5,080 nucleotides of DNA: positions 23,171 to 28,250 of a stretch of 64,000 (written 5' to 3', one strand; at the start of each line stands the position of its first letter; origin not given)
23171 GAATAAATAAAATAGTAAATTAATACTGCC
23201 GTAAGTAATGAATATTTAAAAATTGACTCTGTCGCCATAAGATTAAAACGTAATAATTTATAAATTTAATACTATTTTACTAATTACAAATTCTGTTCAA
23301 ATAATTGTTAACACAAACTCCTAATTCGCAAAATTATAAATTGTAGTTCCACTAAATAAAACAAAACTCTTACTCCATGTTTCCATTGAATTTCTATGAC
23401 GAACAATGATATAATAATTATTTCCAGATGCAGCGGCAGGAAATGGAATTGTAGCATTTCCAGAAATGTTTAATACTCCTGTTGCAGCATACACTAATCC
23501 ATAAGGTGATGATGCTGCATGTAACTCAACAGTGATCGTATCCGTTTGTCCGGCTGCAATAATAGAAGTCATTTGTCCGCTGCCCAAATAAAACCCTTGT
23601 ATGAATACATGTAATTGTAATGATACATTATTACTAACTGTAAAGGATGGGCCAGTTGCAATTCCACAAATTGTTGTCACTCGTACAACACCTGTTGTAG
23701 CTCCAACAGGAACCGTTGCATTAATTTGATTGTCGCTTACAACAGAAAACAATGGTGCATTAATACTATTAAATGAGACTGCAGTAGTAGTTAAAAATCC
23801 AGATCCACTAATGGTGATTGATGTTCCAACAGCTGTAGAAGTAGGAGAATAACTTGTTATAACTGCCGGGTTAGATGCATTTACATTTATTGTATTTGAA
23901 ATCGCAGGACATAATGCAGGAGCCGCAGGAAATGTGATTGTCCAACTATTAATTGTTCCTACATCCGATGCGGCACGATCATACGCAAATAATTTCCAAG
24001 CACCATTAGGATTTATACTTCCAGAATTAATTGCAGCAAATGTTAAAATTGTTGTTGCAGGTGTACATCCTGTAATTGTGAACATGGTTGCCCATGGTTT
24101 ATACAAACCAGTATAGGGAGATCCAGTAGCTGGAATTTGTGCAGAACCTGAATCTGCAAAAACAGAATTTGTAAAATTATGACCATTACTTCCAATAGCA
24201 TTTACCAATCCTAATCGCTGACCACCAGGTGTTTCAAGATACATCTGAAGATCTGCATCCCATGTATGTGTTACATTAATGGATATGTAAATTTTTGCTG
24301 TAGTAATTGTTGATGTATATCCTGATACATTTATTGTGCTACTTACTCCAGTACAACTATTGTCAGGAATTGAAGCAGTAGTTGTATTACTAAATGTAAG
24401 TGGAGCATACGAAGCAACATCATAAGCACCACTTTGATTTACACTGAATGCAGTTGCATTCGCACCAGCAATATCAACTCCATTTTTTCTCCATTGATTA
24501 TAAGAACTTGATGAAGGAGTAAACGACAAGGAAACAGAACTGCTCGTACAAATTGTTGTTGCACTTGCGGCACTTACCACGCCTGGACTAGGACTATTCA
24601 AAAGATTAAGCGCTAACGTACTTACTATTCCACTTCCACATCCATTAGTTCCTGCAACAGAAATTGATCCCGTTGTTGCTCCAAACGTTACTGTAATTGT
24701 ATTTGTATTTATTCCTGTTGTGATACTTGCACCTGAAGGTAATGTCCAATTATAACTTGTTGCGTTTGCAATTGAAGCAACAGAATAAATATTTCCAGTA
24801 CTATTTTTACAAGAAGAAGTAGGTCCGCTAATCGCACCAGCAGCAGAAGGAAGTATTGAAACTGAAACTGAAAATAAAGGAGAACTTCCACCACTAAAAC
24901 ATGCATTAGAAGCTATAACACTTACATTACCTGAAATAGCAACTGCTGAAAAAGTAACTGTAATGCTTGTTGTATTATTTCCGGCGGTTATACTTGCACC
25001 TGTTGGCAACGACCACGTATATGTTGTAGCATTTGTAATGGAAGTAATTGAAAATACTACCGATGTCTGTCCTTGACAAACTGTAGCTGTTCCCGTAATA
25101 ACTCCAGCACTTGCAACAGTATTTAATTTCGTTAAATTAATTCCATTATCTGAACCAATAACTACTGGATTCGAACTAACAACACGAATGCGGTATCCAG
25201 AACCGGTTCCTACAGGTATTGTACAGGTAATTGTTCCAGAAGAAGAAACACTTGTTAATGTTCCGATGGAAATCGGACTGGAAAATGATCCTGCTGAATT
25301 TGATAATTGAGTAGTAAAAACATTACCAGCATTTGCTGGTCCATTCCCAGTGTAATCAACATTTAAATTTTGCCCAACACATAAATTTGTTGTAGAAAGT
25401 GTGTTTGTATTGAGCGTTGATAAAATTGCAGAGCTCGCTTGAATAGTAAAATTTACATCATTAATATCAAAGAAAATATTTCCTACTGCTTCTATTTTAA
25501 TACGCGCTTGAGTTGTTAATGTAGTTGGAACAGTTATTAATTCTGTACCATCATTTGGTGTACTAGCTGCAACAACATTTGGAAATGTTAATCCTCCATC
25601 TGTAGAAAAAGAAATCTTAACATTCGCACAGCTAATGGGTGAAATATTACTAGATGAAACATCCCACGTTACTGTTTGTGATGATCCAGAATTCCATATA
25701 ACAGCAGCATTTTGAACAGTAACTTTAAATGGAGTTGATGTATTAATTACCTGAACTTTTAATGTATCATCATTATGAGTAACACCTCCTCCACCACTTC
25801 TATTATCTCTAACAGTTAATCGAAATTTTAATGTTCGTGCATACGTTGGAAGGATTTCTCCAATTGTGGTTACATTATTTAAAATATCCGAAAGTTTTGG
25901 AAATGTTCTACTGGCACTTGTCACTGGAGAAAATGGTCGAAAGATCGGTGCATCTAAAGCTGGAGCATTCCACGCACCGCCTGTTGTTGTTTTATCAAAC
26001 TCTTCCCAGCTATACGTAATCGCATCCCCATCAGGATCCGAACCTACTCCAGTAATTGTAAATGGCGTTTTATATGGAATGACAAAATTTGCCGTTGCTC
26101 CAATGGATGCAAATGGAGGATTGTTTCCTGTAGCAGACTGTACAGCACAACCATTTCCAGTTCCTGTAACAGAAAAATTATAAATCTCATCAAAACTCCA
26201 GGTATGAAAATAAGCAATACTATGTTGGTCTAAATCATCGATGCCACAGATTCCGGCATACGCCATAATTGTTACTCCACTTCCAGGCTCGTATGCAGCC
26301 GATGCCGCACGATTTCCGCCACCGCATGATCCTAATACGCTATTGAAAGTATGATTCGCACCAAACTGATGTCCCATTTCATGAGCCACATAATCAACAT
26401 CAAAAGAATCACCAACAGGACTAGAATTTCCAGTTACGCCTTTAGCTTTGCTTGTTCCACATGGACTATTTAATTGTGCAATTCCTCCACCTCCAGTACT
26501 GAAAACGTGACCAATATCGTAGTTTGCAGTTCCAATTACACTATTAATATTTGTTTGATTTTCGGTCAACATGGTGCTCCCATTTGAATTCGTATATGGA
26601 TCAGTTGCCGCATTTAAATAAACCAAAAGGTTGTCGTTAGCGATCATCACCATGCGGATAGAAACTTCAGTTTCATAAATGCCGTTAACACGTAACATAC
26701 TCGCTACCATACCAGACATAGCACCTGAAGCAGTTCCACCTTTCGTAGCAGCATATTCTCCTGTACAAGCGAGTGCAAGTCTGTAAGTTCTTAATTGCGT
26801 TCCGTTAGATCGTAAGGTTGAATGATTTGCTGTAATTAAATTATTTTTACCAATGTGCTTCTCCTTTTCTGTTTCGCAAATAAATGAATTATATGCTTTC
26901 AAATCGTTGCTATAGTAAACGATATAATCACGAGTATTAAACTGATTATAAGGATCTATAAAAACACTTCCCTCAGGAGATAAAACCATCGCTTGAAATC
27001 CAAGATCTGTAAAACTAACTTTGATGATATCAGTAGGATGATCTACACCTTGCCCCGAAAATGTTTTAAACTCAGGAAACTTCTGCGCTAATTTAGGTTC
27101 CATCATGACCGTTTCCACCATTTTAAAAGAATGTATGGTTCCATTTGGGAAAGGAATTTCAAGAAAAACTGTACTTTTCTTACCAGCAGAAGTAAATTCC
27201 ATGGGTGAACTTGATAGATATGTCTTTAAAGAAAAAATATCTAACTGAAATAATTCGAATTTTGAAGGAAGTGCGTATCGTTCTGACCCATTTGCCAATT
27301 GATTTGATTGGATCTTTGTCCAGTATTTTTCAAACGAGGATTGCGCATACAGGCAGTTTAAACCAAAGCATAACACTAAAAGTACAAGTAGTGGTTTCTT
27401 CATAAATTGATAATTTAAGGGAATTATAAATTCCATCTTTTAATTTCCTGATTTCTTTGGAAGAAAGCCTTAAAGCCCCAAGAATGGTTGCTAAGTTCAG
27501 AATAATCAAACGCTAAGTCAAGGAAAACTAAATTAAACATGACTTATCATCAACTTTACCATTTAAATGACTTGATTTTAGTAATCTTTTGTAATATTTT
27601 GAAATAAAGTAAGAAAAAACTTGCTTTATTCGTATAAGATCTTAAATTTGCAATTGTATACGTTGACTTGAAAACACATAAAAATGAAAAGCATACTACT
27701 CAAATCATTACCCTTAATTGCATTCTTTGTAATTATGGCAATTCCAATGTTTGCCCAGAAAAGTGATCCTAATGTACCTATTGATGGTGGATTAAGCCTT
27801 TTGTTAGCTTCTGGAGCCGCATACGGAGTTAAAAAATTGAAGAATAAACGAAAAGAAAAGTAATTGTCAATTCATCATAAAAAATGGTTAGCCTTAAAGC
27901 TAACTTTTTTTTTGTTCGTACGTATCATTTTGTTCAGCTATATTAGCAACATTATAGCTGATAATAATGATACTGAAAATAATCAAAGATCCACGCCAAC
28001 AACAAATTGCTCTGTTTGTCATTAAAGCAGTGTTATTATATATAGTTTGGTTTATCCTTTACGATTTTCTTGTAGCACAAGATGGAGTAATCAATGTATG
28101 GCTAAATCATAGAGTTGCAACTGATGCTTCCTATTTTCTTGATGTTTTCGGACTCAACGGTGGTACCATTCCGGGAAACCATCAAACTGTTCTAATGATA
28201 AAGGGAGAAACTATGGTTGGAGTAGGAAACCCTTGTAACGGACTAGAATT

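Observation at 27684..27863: Hidden 59-codon gene upstream of xrtF encodes only a signal peptide plus a PIDGG / TM / poly-basic tail: candidate cognate substrate of exosortase F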

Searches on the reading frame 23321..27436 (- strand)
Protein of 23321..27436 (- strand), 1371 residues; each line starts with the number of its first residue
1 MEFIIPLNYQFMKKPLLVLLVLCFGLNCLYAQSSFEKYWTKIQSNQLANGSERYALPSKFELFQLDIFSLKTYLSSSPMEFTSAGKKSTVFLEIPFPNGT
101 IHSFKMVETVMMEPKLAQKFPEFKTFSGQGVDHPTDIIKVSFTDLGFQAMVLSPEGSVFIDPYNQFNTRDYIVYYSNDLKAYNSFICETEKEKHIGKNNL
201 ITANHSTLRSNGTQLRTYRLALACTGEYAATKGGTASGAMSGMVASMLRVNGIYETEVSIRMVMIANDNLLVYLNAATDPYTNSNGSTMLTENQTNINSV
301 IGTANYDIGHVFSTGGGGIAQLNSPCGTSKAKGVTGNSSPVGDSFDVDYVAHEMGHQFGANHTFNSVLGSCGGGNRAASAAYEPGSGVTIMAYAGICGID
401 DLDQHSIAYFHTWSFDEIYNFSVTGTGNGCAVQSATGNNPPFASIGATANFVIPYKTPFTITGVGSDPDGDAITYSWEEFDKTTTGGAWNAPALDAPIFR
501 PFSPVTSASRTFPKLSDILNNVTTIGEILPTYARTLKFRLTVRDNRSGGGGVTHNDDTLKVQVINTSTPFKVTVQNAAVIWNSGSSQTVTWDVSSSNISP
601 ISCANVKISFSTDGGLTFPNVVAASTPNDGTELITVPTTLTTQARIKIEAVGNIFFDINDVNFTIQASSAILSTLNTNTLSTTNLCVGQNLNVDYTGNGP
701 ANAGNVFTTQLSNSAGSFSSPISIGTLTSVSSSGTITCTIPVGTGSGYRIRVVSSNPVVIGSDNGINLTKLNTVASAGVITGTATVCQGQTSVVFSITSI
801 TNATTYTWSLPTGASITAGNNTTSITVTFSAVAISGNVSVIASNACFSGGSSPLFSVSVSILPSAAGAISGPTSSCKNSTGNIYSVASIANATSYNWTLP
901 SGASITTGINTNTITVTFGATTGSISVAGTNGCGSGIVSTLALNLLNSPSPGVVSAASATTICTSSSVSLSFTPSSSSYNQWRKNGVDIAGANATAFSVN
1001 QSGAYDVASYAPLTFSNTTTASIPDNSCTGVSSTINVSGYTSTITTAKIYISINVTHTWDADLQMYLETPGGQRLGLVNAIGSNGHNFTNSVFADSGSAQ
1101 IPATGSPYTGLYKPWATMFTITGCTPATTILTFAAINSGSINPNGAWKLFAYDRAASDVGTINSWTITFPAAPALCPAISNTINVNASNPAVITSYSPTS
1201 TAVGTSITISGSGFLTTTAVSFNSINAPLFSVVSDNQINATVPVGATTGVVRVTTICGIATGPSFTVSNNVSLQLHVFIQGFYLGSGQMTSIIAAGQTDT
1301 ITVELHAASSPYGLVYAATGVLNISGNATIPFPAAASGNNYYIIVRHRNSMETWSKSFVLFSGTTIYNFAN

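Call 4: search_protein_families(library=ncbifam, proteins=[window:23321-27436:-], max_evalue=1)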
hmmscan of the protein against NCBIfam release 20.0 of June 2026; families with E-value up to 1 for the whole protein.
window:23321-27436:- (1371 aa): 0 families

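Call 5: search_protein_families(library=pfam, proteins=[window:23321-27436:-], max_evalue=1)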
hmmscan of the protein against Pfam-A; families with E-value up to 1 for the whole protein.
window:23321-27436:- (1371 aa): 8 families
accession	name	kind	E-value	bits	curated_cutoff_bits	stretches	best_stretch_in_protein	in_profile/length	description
PF19408.5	PKD_6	-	3.8e-42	143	25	2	863-941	2-80/82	PKD-like domain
PF13583.11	Reprolysin_4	-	2.1e-28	99.8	22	1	216-410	3-192/203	Metallo-peptidase family M12B Reprolysin-like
PF13582.12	Reprolysin_3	-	9e-27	94.5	22.4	1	243-363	4-123/123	Metallo-peptidase family M12B Reprolysin-like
PF13688.12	Reprolysin_5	-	1.4e-26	94.3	27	1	215-400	2-193/196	Metallo-peptidase family M12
PF13574.12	Reprolysin_2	-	9e-23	81.6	27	1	242-407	7-186/195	Metallo-peptidase family M12B Reprolysin-like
PF01483.27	P_proprotein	-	4.2e-08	33.6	21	2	1049-1093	4-50/86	Proprotein convertase P-domain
PF22352.2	K319L-like_PKD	-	0.0037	17.7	27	1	448-485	2-41/84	K319L-like, PKD domain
PF18911.6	PKD_4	-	0.37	11.3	27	0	438-486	1-48/85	PKD domain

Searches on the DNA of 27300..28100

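Call 65: search_rna_families(source=window, start=27300, end=28100, threshold=evalue, max_evalue=1)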
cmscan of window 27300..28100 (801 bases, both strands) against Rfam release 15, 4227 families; matches with E-value up to 1: 4.
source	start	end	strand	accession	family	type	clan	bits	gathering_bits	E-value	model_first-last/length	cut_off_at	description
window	27878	27979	-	RF00506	Thr_leader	Cis-reg; leader;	-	24.9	55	0.028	1-118/118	no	Threonine operon leader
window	27928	28030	-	RF02311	TtnuHACA3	Gene; snRNA; snoRNA; HACA-box;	-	22.2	100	0.83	1-152/152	no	Tetrahymena snoRNA TtnuHACA3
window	27492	27546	-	RF00570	SNORD64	Gene; snRNA; snoRNA; CD-box;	CL00069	19.5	40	0.79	1-67/67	no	Small Nucleolar RNA SNORD64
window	28011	28030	-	RF00180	REN-SRE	Cis-reg;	-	17.6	41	0.14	1-20/37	no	Renin stability regulatory element (REN-SRE)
